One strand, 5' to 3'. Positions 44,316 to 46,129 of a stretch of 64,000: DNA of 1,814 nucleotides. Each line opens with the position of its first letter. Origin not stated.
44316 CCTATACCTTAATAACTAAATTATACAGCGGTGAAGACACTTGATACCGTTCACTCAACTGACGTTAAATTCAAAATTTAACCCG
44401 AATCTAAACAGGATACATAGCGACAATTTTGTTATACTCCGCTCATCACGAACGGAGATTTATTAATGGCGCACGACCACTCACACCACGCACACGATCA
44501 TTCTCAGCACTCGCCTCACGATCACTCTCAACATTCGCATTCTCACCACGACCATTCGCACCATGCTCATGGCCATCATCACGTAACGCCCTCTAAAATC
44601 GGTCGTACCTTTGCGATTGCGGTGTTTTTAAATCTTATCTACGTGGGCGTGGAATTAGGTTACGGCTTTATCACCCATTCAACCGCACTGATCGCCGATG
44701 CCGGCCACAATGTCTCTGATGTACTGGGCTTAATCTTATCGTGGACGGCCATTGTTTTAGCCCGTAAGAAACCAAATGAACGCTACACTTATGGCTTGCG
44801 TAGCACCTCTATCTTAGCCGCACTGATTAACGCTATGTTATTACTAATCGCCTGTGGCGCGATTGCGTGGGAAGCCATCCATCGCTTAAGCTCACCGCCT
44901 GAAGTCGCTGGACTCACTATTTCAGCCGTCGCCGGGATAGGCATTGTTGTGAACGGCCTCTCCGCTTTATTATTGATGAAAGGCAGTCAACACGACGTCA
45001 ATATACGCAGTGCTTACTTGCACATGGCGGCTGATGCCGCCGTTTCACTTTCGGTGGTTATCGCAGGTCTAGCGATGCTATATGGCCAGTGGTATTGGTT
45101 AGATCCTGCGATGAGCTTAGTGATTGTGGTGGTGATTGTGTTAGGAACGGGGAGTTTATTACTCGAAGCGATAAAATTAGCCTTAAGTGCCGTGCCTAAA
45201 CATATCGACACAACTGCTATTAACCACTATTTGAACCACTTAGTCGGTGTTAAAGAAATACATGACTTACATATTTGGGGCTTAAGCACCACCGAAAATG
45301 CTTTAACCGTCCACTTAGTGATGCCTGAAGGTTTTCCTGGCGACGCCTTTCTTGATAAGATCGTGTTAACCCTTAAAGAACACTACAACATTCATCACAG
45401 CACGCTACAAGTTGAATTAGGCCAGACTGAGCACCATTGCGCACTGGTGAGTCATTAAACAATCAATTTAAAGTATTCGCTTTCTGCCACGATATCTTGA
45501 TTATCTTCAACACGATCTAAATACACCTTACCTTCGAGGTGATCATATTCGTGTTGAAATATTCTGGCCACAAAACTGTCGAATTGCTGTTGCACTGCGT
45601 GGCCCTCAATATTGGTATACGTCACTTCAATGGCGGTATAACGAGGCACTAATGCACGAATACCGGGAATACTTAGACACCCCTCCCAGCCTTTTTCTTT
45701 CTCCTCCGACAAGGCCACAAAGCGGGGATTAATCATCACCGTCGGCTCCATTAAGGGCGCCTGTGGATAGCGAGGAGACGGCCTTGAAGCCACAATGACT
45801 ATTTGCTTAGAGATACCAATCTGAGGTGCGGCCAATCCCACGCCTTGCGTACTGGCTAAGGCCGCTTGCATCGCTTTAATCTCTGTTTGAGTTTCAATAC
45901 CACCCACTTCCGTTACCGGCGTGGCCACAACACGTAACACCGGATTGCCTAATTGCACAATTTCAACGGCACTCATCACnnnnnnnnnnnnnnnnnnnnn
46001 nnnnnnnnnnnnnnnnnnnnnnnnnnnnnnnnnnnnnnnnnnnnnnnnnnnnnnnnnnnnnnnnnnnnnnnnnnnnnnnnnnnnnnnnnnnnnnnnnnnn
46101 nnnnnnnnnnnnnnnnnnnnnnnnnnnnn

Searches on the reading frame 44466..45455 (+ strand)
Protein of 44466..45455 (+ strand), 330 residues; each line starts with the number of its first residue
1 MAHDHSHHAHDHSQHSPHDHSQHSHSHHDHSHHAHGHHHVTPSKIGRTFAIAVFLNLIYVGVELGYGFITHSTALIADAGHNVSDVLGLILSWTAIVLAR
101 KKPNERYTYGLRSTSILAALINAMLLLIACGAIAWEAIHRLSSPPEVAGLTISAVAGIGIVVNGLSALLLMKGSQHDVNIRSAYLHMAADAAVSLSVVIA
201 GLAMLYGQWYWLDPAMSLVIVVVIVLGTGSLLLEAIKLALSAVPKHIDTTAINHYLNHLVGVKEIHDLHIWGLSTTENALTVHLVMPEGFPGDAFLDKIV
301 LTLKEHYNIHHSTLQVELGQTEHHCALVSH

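Call 11: find_encoding_contigs(protein=window:44466-45455:+, flank=6000, max_places=10)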
Protein window:44466-45455:+ (330 aa): 19 contigs read that carry it; 8 places shown.
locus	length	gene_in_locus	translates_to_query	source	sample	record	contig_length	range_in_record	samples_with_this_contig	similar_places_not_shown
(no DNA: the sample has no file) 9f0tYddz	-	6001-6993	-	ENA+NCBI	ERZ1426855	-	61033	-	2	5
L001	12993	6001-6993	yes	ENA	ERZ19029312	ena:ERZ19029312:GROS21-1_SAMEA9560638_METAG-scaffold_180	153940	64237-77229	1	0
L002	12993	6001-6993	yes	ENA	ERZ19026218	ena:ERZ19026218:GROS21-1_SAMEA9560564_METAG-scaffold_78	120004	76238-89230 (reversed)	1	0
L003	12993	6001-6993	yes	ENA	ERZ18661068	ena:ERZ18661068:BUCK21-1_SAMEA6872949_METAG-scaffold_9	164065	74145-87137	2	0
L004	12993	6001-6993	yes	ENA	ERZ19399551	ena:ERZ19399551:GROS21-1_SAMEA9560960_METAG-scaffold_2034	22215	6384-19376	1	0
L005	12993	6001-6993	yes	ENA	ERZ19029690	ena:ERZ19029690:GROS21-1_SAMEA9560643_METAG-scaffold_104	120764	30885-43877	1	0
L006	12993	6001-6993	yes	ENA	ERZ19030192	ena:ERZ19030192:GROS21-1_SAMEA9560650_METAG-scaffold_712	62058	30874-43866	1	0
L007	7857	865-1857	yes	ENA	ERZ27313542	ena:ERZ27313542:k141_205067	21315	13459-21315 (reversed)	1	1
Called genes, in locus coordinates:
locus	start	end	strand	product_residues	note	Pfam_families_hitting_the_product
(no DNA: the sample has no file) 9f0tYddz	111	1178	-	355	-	PF03739:LptF_LptG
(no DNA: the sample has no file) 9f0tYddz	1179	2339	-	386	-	PF03739:LptF_LptG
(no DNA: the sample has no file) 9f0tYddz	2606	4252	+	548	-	PF00916:Sulfate_transp, PF16983:MFS_MOT1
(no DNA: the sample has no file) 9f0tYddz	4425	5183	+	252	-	PF10677:DUF2490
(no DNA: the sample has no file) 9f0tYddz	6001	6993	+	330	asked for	PF01545:Cation_efflux, PF16916:ZT_dimer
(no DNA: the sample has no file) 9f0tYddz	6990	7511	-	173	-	PF01327:Pep_deformylase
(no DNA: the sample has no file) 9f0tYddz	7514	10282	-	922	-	PF13489:Methyltransf_23, PF08241:Methyltransf_11, PF08242:Methyltransf_12, PF13649:Methyltransf_25, PF13847:Methyltransf_31, PF13089:PP_kinase_N, PF02503:PP_kinase, PF17941:PP_kinase_C_1, +3 more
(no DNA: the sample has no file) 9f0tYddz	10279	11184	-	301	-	PF00291:PALP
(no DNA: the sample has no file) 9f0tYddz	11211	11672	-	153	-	-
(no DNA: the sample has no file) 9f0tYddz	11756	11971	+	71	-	-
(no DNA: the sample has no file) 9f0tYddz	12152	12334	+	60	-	-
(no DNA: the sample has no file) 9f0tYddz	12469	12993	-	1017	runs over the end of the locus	PF00873:ACR_tran, PF03176:MMPL (weak)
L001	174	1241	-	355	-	PF03739:LptF_LptG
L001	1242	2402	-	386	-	PF03739:LptF_LptG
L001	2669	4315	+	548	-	PF00916:Sulfate_transp, PF16983:MFS_MOT1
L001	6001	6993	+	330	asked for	PF01545:Cation_efflux, PF16916:ZT_dimer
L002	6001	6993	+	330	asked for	PF01545:Cation_efflux, PF16916:ZT_dimer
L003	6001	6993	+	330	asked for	PF01545:Cation_efflux, PF16916:ZT_dimer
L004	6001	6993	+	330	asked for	PF01545:Cation_efflux, PF16916:ZT_dimer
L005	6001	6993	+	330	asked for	PF01545:Cation_efflux, PF16916:ZT_dimer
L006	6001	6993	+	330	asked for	PF01545:Cation_efflux, PF16916:ZT_dimer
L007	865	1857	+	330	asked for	PF01545:Cation_efflux, PF16916:ZT_dimer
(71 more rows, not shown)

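Call 12: search_protein_families(library=pfam, proteins=[window:44466-45455:+])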
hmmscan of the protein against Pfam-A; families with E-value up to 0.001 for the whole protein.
window:44466-45455:+ (330 aa): 2 families
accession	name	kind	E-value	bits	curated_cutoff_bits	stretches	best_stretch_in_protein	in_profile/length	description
PF01545.26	Cation_efflux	-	1e-38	133.6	26.6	1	51-237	3-195/198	Cation efflux family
PF16916.11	ZT_dimer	-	9.2e-12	45.3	26.7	1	244-317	1-76/78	Dimerisation domain of Zinc Transporter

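Call 19: find_homologous_proteins(query=window:44466-45455:+, max_evalue=1e-30)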
Query window:44466-45455:+ (330 aa): 7999 proteins with E <= 1e-30 among 8000 candidates; the best 120 are listed.
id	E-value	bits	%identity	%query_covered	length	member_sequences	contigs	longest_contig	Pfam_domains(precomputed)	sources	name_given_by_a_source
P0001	1.5e-209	713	99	100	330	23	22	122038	PF16916.12,PF01545.27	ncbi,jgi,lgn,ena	jgi:cobalt-zinc-cadmium efflux system protein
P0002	2.0e-143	496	74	91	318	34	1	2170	PF16916.12,PF01545.27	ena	-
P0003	2.6e-141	489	76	87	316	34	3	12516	PF16916.12,PF01545.27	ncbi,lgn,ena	-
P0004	3.7e-141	488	74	91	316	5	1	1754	PF16916.12,PF01545.27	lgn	-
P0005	3.0e-139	482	75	87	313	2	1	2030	PF16916.12,PF01545.27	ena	-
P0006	7.3e-139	481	75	87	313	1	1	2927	PF16916.12,PF01545.27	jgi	jgi:cobalt-zinc-cadmium efflux system protein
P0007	1.3e-138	480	72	90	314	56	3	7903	PF16916.12,PF01545.27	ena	-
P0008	1.6e-138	480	72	92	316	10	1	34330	PF16916.12,PF01545.27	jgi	-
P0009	2.2e-138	479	74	87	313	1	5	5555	PF16916.12,PF01545.27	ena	-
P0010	3.0e-138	479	75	87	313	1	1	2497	PF16916.12,PF01545.27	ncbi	-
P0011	3.8e-138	478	73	91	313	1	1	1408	PF16916.12,PF01545.27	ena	-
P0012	1.2e-137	477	75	87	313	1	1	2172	PF16916.12,PF01545.27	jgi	jgi:cobalt-zinc-cadmium efflux system protein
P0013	4.5e-137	475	70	92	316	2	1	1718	PF16916.12,PF01545.27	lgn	-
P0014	7.1e-137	474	74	87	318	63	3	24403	PF16916.12,PF01545.27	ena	-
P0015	1.2e-136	473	71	91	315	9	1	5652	PF16916.12,PF01545.27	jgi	jgi:cobalt-zinc-cadmium efflux system protein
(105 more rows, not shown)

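Call 22: find_encoding_contigs(protein=P0003, flank=3000, max_places=2)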
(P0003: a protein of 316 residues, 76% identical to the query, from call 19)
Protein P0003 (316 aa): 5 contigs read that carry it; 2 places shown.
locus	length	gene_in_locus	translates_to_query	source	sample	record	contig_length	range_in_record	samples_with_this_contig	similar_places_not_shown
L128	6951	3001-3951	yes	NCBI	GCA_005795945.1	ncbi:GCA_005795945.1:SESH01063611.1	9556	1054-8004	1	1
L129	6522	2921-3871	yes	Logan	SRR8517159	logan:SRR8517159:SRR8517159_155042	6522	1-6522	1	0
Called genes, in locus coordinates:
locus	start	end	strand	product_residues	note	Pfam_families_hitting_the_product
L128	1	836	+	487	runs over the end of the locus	PF00361:Proton_antipo_M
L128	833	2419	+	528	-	PF00329:Complex1_30kDa, PF00374:NiFeSe_Hases, PF00346:Complex1_49kDa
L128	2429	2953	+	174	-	PF01058:Oxidored_q6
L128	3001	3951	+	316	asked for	PF01545:Cation_efflux, PF16916:ZT_dimer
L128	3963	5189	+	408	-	PF12832:MFS_1_like (faint), PF00083:Sugar_tr, PF07690:MFS_1, PF00083:Sugar_tr, PF07690:MFS_1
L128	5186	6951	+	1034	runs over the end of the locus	PF13426:PAS_9, PF13185:GAF_2, PF00989:PAS, PF08448:PAS_4, PF13426:PAS_9, PF00512:HisKA, PF02518:HATPase_c, PF00072:Response_reg, +6 more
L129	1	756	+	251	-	?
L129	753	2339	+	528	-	PF00329:Complex1_30kDa, PF00374:NiFeSe_Hases, PF00346:Complex1_49kDa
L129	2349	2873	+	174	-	PF01058:Oxidored_q6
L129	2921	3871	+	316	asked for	PF01545:Cation_efflux, PF16916:ZT_dimer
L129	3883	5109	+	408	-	PF12832:MFS_1_like (faint), PF00083:Sugar_tr, PF07690:MFS_1, PF00083:Sugar_tr, PF07690:MFS_1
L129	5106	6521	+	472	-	?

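Call 23: find_encoding_contigs(protein=P0014, flank=3000, max_places=2)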
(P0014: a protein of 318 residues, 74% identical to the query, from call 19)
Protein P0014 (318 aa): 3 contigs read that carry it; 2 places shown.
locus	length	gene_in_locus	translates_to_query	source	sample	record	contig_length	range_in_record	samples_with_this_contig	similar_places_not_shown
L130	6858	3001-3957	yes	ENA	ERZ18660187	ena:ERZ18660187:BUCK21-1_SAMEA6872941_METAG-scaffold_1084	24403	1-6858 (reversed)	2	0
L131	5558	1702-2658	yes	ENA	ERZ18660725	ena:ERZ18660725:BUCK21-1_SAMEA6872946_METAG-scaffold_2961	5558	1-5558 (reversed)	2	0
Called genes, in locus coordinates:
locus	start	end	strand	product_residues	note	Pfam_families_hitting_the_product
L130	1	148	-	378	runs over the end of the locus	PF03739:LptF_LptG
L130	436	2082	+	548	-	PF00916:Sulfate_transp, PF16983:MFS_MOT1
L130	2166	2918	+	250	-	PF10677:DUF2490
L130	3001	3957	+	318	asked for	PF01545:Cation_efflux, PF16916:ZT_dimer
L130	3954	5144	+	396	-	PF00083:Sugar_tr, PF07690:MFS_1, PF12832:MFS_1_like, PF00083:Sugar_tr, PF07690:MFS_1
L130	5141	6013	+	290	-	PF21302:Zn_ribbon_RlmA, PF13489:Methyltransf_23 (faint), PF13679:Methyltransf_32 (faint), PF13847:Methyltransf_31, PF08241:Methyltransf_11, PF08242:Methyltransf_12 (faint), PF13649:Methyltransf_25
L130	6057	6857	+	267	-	?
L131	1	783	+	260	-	?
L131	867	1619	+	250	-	PF10677:DUF2490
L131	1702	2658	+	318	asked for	PF01545:Cation_efflux, PF16916:ZT_dimer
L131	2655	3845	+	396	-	PF00083:Sugar_tr, PF07690:MFS_1, PF12832:MFS_1_like, PF00083:Sugar_tr, PF07690:MFS_1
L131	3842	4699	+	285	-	PF21302:Zn_ribbon_RlmA, PF13489:Methyltransf_23 (faint), PF13679:Methyltransf_32 (faint), PF13847:Methyltransf_31, PF08241:Methyltransf_11, PF08242:Methyltransf_12 (weak), PF13649:Methyltransf_25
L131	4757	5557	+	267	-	?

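Call 24: find_encoding_contigs(protein=P0008, flank=3000, max_places=2)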
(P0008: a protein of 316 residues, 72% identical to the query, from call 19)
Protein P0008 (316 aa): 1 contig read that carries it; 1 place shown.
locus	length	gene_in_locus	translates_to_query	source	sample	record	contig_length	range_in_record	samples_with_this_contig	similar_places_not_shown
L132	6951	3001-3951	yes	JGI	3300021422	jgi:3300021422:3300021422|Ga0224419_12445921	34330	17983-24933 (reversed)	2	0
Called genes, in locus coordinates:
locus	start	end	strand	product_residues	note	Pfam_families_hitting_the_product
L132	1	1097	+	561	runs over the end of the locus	PF00916:Sulfate_transp, PF16983:MFS_MOT1 (weak)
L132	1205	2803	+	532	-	PF00916:Sulfate_transp, PF16983:MFS_MOT1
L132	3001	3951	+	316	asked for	PF01545:Cation_efflux, PF16916:ZT_dimer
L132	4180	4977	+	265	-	PF01068:DNA_ligase_A_M (faint), PF14743:DNA_ligase_OB_2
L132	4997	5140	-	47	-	-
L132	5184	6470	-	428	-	PF06722:EryCIII-like_C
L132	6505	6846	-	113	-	PF08274:Zn_Ribbon_YjdM, PF03831:YjdM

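Call 79: find_encoding_contigs(protein=P0002, flank=3000, max_places=3)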
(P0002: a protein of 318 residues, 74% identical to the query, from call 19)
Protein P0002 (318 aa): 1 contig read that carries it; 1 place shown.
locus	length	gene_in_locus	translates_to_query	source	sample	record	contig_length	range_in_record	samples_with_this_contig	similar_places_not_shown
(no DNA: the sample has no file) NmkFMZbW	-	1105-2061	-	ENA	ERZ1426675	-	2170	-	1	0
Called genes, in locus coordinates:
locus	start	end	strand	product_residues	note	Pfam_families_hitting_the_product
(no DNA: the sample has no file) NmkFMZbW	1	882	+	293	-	?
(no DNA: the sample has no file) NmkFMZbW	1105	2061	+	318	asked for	PF01545:Cation_efflux, PF16916:ZT_dimer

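Call 80: find_encoding_contigs(protein=P0007, flank=3000, max_places=3)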
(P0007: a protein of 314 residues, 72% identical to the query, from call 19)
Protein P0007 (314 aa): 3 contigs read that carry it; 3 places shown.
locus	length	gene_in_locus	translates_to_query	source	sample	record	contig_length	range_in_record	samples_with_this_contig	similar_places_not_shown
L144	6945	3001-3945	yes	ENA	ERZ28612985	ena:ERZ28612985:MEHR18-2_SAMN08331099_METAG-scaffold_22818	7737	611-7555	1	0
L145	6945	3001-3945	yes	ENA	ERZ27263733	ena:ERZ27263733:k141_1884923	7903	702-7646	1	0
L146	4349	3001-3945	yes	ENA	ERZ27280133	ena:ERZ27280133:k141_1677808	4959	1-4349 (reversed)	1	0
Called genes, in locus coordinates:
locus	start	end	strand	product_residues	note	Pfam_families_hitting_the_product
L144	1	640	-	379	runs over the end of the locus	PF03739:LptF_LptG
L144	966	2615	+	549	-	PF00916:Sulfate_transp, PF16983:MFS_MOT1 (weak)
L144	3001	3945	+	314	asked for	PF01545:Cation_efflux, PF16916:ZT_dimer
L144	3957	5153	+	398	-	PF00083:Sugar_tr, PF07690:MFS_1, PF00083:Sugar_tr, PF07690:MFS_1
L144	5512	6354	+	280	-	PF13432:TPR_16 (weak), PF14559:TPR_19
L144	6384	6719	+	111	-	PF08238:Sel1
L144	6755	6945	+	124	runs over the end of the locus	?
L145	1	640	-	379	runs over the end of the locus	PF03739:LptF_LptG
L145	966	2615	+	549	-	PF00916:Sulfate_transp, PF16983:MFS_MOT1 (weak)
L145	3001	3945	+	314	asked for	PF01545:Cation_efflux, PF16916:ZT_dimer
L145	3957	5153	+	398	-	PF00083:Sugar_tr, PF07690:MFS_1, PF00083:Sugar_tr, PF07690:MFS_1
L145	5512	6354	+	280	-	PF13432:TPR_16 (weak), PF14559:TPR_19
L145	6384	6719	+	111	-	PF08238:Sel1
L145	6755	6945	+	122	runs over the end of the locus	PF05099:TerB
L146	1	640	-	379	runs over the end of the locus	PF03739:LptF_LptG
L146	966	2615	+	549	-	PF00916:Sulfate_transp, PF16983:MFS_MOT1 (weak)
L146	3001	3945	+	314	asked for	PF01545:Cation_efflux, PF16916:ZT_dimer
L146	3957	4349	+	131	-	?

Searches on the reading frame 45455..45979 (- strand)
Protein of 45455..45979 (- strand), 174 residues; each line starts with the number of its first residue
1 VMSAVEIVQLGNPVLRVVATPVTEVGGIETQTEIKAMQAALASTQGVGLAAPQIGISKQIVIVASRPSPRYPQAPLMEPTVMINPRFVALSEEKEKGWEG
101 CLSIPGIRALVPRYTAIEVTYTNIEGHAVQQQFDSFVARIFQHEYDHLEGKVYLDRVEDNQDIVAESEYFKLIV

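Call 12: search_protein_families(library=pfam, proteins=[window:45455-45979:-])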
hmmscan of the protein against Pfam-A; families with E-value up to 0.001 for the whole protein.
window:45455-45979:- (174 aa): 1 family
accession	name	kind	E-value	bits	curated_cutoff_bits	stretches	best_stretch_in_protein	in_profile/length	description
PF01327.26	Pep_deformylase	-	2.1e-48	164.3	22.8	1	6-160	3-153/156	Polypeptide deformylase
